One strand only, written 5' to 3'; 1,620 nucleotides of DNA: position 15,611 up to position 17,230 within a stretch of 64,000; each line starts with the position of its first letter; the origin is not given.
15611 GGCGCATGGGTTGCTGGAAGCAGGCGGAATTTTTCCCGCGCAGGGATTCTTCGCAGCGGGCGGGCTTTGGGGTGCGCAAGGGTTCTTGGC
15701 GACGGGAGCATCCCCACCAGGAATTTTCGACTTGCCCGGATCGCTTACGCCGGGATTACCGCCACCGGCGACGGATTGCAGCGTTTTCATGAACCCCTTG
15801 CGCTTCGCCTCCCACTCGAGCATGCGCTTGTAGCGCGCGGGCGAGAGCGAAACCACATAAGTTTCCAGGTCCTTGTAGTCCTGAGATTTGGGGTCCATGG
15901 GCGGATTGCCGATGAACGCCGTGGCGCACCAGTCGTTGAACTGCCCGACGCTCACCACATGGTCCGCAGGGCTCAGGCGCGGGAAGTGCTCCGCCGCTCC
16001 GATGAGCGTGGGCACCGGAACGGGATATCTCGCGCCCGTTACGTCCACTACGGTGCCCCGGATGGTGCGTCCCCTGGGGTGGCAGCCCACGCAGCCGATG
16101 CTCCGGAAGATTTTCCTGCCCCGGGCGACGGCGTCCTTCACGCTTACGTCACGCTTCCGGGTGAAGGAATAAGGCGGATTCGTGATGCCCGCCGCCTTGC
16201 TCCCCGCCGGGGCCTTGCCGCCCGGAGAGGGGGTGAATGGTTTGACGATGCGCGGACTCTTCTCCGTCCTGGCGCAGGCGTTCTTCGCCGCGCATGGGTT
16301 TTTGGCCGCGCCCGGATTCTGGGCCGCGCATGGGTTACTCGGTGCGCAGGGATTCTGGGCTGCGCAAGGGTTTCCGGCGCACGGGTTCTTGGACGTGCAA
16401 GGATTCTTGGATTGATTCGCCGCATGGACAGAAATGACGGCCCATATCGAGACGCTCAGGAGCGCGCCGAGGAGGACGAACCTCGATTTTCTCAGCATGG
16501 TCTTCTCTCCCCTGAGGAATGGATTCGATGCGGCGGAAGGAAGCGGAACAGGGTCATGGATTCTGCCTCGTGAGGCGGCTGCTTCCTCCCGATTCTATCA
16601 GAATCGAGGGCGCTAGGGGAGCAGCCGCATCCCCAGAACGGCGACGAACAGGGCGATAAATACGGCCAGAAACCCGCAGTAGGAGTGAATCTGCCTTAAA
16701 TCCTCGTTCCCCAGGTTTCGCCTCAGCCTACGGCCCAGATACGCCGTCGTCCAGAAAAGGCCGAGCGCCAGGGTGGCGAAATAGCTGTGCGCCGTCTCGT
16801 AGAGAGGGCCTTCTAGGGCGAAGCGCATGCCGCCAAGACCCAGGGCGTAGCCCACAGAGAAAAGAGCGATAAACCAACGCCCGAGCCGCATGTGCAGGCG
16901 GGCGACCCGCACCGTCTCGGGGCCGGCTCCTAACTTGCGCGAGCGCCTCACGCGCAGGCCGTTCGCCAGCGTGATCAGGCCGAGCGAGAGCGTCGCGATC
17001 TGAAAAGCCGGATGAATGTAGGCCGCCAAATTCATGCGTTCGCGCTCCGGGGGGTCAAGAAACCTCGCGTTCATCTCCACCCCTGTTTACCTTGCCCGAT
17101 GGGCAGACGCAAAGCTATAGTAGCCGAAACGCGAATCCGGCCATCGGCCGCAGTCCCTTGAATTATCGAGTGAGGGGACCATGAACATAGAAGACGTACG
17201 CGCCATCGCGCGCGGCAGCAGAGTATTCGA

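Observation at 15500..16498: SoxA-like cytochrome c with two Asn-Pro-Cys repeat arms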

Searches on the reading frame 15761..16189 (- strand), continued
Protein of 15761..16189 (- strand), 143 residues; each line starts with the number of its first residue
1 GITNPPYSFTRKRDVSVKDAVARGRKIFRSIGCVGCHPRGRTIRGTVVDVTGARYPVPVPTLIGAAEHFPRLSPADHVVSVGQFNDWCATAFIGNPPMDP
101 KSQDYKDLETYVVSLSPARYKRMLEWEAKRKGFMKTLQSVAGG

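Call 59: fold_search(model_id=the predicted structure, library=pdb)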
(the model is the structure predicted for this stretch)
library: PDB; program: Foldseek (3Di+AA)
matches with E <= 10: 35; with E <= 0.001: 0
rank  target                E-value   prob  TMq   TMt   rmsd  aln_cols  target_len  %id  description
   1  4wq7                  4.8e-03  1.00  0.60  0.34   4.7       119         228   17  Thiosulfate dehydrogenase (TsdA) from Allochromatium vinosum - "as isolated" form (released 2015-02-18)
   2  4wqc                  5.4e-03  1.00  0.61  0.35   4.1       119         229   16  Thiosulfate dehydrogenase (TsdA) from Allochromatium vinosum - K208N mutant (released 2015-02-18)
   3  4wq8                  5.4e-03  1.00  0.54  0.31   9.2       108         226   16  Thiosulfate dehydrogenase (TsdA) from Allochromatium vinosum - tetrathionate soak (released 2015-02-18)
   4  4v2k                  6.9e-03  1.00  0.60  0.33   4.3       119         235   16  Crystal structure of the thiosulfate dehydrogenase TsdA in complex with thiosulfate (released 2015-02-18)
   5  4wq9                  8.3e-03  1.00  0.62  0.35   4.0       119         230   16  Thiosulfate dehydrogenase (TsdA) from Allochromatium vinosum - dithionite soak (released 2015-02-18)
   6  4wqa                  8.8e-03  1.00  0.61  0.35   4.1       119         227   16  Thiosulfate dehydrogenase (TsdA) from Allochromatium vinosum - tetrathionate co-crystallization (released 2015-02-18)
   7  4wqd                  1.2e-02  1.00  0.60  0.34   4.4       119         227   16  Thiosulfate dehydrogenase (TsdA) from Allochromatium vinosum - K208G mutant (released 2015-02-18)
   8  5lo9_B                3.6e-02  1.00  0.56  0.16   8.2       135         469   16  Thiosulfate dehydrogenase (TsdBA) from Marichromatium purpuratum - "as isolated" form (released 2016-10-12)
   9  3o5c_A                7.8e-02  0.99  0.57  0.25   4.6       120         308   19  Cytochrome c Peroxidase BccP of Shewanella oneidensis (released 2011-08-03)
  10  2c1d_A                7.8e-02  0.89  0.42  0.22   5.8       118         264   13  Crystal structure of SoxXA from P. pantotrophus (released 2005-10-06)
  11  1h31_A                1.4e-01  0.85  0.45  0.24   6.1       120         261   16  Oxidised SoxAX complex from Rhodovulum sulfidophilum (released 2002-11-07)
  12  3o5c_C                1.5e-01  0.99  0.58  0.26   4.9       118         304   19  Cytochrome c Peroxidase BccP of Shewanella oneidensis (released 2011-08-03)
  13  6fu3_A                1.6e-01  0.97  0.56  0.23   5.4       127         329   17  Structure of the mixed-valence, active form, of cytochrome c peroxidase from obligate human pathogenic bacterium Neiss (released 2019-03-13)
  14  2c1v_A                1.7e-01  0.97  0.55  0.22   7.1       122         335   20  CRYSTAL STRUCTURE OF THE DI-HAEM CYTOCHROME C PEROXIDASE FROM PARACOCCUS PANTOTROPHUS - Mixed VALENCE FORM (released 2006-01-13)
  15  7zs8_B                2.6e-01  0.95  0.56  0.23   5.4       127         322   17  Mixed-valence, active form, of cytochrome c peroxidase from obligate human pathogenic bacterium Neisseria gonorrhoeae  (released 2023-04-12)
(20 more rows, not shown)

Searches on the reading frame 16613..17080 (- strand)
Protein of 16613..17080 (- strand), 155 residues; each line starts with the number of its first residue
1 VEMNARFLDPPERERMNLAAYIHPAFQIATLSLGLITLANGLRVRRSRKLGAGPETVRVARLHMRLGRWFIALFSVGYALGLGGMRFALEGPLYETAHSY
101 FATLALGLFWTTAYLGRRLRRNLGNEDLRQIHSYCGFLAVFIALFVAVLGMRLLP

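Call 4: search_protein_families(library=pfam, proteins=[window:16613-17080:-], max_evalue=1)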
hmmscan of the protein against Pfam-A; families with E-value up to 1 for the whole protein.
window:16613-17080:- (155 aa): 5 families
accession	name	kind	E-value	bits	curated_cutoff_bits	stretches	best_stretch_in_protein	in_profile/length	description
PF13301.11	DUF4079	-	9.9e-13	49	31.4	1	20-154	2-138/141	Protein of unknown function (DUF4079)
PF03188.21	Cytochrom_B561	-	2.2e-05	25.1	23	2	95-152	35-92/137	Eukaryotic cytochrome b561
PF01292.26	Ni_hydr_CYTB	-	0.00089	19.5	30.1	1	96-150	8-62/179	Prokaryotic cytochrome b561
PF14358.11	DUF4405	-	0.0093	16.9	26.7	0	122-144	37-59/66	Domain of unknown function (DUF4405)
PF04995.19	CcmD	-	0.037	14.5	25.6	0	133-150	10-27/44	Heme exporter protein D (CcmD)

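Call 5: search_protein_families(library=ncbifam, proteins=[window:16613-17080:-], max_evalue=1)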
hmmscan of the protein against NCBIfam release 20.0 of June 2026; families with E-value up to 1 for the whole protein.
window:16613-17080:- (155 aa): 1 family
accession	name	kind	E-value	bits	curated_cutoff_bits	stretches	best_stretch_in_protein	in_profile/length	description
TIGR04178.1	exo_archaeo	signature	0.46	10.8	23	0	31-81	40-90/97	exosortase/archaeosortase family protein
